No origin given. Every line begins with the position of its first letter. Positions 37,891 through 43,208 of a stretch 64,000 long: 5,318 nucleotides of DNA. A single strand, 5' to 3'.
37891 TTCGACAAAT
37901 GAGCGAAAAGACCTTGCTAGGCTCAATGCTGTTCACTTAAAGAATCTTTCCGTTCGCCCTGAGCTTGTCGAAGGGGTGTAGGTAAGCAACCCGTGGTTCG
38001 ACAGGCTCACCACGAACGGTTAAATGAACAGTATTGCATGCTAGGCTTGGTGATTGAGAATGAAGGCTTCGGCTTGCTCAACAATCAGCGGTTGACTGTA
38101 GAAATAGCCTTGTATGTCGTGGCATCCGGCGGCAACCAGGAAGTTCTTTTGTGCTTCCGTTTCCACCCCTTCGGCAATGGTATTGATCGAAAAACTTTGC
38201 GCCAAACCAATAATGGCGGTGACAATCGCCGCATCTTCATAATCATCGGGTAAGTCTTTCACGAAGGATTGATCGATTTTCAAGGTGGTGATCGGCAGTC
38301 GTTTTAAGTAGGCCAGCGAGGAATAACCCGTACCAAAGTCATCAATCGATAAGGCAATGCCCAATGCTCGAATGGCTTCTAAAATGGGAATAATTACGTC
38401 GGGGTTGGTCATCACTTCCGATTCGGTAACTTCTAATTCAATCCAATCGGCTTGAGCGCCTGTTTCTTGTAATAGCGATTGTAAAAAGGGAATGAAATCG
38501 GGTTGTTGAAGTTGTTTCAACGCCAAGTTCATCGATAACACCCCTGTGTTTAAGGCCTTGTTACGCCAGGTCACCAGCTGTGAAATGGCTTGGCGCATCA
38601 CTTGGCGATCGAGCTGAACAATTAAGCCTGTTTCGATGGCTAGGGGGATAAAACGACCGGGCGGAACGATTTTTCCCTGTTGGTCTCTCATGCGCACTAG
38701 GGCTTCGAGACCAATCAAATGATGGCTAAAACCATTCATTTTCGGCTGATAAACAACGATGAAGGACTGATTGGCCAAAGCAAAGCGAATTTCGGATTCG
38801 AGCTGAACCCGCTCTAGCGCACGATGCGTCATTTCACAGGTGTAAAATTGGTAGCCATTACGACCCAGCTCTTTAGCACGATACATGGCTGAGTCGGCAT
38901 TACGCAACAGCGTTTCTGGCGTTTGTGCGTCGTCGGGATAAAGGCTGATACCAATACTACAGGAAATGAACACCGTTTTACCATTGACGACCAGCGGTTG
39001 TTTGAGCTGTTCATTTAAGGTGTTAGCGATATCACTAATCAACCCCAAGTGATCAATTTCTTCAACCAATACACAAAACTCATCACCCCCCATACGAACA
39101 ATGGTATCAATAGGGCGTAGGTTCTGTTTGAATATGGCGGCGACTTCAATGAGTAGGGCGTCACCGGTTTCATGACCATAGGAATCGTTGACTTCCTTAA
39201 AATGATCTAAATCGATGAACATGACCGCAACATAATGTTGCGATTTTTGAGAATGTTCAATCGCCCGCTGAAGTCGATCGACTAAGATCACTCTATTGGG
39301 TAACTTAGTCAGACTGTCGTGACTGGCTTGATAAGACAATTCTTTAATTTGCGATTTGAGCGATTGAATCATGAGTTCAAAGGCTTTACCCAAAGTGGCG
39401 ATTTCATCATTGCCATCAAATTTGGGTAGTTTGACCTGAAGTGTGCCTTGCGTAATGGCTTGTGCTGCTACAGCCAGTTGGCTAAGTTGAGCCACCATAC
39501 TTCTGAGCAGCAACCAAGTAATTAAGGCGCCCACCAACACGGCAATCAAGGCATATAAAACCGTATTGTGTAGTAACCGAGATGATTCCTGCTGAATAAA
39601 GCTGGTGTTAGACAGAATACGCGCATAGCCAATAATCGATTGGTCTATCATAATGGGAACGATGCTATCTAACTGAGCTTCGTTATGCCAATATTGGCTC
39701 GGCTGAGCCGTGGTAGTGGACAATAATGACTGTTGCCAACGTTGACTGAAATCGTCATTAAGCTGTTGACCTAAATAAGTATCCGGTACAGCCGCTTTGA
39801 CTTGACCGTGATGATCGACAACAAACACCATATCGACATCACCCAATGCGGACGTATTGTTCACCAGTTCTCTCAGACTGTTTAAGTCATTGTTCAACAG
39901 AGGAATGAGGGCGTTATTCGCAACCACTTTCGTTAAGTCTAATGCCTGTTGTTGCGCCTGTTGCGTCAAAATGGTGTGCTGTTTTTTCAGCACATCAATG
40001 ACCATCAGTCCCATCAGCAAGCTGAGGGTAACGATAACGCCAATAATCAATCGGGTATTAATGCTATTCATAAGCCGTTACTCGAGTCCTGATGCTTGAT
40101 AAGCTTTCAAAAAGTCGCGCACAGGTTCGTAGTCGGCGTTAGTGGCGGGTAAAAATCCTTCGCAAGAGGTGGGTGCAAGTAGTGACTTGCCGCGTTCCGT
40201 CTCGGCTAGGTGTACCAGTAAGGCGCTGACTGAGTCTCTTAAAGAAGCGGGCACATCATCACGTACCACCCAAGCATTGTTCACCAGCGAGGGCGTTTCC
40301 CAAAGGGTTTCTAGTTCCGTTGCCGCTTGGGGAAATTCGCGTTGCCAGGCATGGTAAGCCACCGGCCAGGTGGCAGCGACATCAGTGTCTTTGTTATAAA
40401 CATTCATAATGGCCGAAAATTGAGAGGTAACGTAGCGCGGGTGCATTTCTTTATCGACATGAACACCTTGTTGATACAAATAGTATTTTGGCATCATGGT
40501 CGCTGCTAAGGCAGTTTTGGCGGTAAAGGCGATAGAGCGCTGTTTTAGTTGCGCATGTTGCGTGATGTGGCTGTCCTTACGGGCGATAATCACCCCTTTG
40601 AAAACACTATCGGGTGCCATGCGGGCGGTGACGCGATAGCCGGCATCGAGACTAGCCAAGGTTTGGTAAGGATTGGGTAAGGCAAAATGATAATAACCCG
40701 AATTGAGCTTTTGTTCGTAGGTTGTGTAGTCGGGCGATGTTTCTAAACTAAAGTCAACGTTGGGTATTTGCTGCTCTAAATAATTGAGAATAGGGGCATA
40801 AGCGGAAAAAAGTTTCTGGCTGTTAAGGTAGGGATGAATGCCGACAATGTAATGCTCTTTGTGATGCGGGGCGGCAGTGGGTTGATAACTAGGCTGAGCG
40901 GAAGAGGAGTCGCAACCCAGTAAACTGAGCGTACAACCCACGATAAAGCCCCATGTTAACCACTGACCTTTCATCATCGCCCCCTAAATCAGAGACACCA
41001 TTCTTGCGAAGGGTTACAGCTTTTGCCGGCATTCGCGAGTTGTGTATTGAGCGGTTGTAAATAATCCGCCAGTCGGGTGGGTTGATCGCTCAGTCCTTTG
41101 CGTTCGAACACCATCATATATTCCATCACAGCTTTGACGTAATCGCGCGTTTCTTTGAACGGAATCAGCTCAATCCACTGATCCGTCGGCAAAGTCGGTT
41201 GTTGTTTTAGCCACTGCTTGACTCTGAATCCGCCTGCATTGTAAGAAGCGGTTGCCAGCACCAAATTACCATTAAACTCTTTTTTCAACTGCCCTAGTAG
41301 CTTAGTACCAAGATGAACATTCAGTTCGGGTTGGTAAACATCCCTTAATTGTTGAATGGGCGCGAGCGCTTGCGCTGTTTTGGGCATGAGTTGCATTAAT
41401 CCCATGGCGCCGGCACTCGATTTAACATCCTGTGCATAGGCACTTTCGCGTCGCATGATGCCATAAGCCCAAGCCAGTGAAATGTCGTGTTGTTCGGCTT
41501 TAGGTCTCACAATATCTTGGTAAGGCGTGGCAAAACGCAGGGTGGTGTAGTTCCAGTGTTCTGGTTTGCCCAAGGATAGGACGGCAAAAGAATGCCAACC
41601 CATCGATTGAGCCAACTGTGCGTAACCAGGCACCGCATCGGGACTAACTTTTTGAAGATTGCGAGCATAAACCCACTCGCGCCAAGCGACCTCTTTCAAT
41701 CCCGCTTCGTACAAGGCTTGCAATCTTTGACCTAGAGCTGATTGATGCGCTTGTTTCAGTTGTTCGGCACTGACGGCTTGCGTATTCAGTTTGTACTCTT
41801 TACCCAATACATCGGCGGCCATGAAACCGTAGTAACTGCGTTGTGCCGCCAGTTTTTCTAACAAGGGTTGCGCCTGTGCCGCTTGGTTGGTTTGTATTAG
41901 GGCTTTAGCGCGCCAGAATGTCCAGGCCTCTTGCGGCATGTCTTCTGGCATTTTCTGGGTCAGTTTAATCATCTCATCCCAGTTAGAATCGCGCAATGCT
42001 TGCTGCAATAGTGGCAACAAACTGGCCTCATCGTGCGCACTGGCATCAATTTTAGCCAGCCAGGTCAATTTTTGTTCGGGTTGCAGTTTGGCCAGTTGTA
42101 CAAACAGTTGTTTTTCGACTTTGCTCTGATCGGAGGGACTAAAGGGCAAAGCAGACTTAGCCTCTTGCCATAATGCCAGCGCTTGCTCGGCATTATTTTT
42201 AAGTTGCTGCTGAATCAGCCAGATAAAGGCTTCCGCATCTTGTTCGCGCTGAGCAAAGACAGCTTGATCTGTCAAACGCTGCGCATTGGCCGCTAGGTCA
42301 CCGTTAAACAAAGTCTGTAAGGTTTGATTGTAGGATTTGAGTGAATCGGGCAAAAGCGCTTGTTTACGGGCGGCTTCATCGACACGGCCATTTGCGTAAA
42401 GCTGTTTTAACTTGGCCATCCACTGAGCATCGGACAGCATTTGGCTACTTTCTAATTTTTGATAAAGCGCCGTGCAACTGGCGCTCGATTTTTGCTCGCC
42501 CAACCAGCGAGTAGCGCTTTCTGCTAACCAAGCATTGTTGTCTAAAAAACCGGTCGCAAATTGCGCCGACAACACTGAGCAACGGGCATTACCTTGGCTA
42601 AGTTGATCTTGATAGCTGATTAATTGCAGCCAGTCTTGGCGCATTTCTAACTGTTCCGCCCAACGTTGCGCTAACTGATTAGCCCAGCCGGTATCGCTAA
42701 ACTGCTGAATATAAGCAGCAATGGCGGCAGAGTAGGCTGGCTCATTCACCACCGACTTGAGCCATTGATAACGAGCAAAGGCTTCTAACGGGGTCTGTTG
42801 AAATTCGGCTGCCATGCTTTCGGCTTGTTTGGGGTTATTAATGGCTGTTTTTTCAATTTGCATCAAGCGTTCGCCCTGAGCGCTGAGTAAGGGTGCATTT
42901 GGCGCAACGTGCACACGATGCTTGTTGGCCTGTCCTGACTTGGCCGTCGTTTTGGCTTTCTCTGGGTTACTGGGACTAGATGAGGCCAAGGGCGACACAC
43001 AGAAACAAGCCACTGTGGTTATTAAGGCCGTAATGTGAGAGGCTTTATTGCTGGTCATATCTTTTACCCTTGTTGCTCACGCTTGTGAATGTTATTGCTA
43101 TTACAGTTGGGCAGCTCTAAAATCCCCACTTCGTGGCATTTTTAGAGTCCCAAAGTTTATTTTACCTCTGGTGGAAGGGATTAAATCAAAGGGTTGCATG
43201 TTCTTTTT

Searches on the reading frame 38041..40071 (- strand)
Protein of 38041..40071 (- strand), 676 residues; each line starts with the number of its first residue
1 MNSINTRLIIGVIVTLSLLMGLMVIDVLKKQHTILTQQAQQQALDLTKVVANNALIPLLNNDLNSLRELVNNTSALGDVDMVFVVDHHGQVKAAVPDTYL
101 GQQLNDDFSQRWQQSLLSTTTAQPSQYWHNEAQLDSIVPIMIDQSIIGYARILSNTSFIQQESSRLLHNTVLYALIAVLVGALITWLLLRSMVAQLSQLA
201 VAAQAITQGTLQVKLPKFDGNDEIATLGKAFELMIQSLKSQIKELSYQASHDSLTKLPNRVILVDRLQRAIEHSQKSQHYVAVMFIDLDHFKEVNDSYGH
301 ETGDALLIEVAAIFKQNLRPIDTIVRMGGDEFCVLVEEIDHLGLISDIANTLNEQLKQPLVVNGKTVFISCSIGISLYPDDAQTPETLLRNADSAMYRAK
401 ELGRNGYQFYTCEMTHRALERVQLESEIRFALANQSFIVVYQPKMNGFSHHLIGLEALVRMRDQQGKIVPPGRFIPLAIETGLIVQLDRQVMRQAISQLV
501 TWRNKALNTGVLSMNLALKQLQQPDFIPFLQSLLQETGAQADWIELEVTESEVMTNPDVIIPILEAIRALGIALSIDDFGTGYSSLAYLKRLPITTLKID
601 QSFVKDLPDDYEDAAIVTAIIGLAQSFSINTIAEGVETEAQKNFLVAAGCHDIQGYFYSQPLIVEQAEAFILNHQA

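Call 67: search_protein_families(library=ncbifam, proteins=[window:38041-40071:-], max_evalue=1e-10)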
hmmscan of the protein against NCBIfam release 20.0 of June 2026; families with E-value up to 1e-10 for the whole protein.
window:38041-40071:- (676 aa): 28 families (the best 25 are shown)
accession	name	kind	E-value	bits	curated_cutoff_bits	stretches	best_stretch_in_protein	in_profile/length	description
NF045675.1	PhdiestaseDibA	equivalog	1.8e-143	479.1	980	1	235-666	189-620/623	phosphodiesterase DibA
NF052458.1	PhdiestGepA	equivalog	1.1e-110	371.1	1200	1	168-666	344-836/840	phosphodiesterase GepA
NF053781.1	cdiGMPphdstlr2612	equivalog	2e-110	370.2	1600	1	216-672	808-1266/1268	Tlr1612 family c-di-GMP phosphodiesterase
NF007474.0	PRK10060.1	equivalog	3.5e-110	369.2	782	1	243-674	231-657/663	cyclic di-GMP phosphodiesterase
NF008467.0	PRK11359.1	equivalog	1.6e-99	334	857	1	249-670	376-791/800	oxygen-sensing cyclic-di-GMP phosphodiesterase DosP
NF008807.1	PRK11829.1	equivalog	1.8e-82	277.5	733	1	172-667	162-658/670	biofilm formation regulator HmsP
NF007298.0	PRK09776.1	equivalog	1.1e-79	268.6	1135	1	241-661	676-1096/1111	diguanylate cyclase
NF007423.1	PRK09966.1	equivalog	2.6e-60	204.4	325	1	20-400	20-390/390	diguanylate cyclase DgcN/YfiN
NF008281.1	PRK11059.1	equivalog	7.5e-49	166.6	663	1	165-661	133-629/633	RNase E specificity factor CsrD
NF045673.1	c-di-GMPRcptLapD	equivalog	2.7e-48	164.8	1020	1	168-661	149-644/647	cyclic di-GMP receptor LapD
TIGR00254.1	GGDEF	domain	6.4e-45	152.9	37.4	1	246-408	2-165/168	diguanylate cyclase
NF007839.0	PRK10551.1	equivalog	4.1e-44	151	461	1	421-671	261-510/518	cyclic di-GMP phosphodiesterase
NF038266.1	diguan_SiaD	equivalog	2.2e-39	135.4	290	1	226-405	74-250/252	biofilm regulation diguanylate cyclase SiaD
NF052596.1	RR_EAL_PvrR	equivalog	2.5e-39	135.1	580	1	424-671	143-389/398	response regulator cyclic di-GMP phosphodiesterase PvrR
NF051473.1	DigCycDgcsShew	equivalog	1.8e-37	129.3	400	1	221-408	105-289/291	diguanylate cyclase DgcS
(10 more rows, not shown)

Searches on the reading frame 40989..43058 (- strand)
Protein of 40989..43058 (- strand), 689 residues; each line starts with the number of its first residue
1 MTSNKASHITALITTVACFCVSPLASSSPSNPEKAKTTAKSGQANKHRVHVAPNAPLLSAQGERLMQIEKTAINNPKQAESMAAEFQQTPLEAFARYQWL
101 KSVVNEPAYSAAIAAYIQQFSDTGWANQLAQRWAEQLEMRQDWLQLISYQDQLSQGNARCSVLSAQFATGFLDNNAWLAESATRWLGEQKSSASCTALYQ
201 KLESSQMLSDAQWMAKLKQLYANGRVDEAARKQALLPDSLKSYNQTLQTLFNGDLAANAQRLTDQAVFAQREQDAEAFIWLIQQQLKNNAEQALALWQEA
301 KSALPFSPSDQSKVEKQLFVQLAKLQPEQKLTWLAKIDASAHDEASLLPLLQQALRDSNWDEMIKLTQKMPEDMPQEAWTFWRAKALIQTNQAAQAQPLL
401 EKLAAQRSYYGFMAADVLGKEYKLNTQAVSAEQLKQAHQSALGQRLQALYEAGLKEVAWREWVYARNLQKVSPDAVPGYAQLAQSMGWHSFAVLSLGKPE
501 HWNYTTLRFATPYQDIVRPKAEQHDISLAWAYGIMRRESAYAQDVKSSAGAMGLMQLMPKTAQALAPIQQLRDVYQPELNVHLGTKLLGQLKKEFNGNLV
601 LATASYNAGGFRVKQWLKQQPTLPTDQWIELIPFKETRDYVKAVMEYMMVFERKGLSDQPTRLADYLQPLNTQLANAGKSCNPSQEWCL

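Call 67: search_protein_families(library=ncbifam, proteins=[window:40989-43058:-], max_evalue=1e-10)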
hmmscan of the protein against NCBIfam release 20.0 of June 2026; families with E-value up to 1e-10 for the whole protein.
window:40989-43058:- (689 aa): 2 families
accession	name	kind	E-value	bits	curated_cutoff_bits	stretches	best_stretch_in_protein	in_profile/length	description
NF008631.0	PRK11619.1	equivalog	9.1e-58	196.1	536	1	54-660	26-632/644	murein transglycosylase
NF047373.1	BB0259_flg_lyt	exception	1.9e-48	165.8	234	1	74-650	69-687/705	flagellar assembly lytic transglycosylase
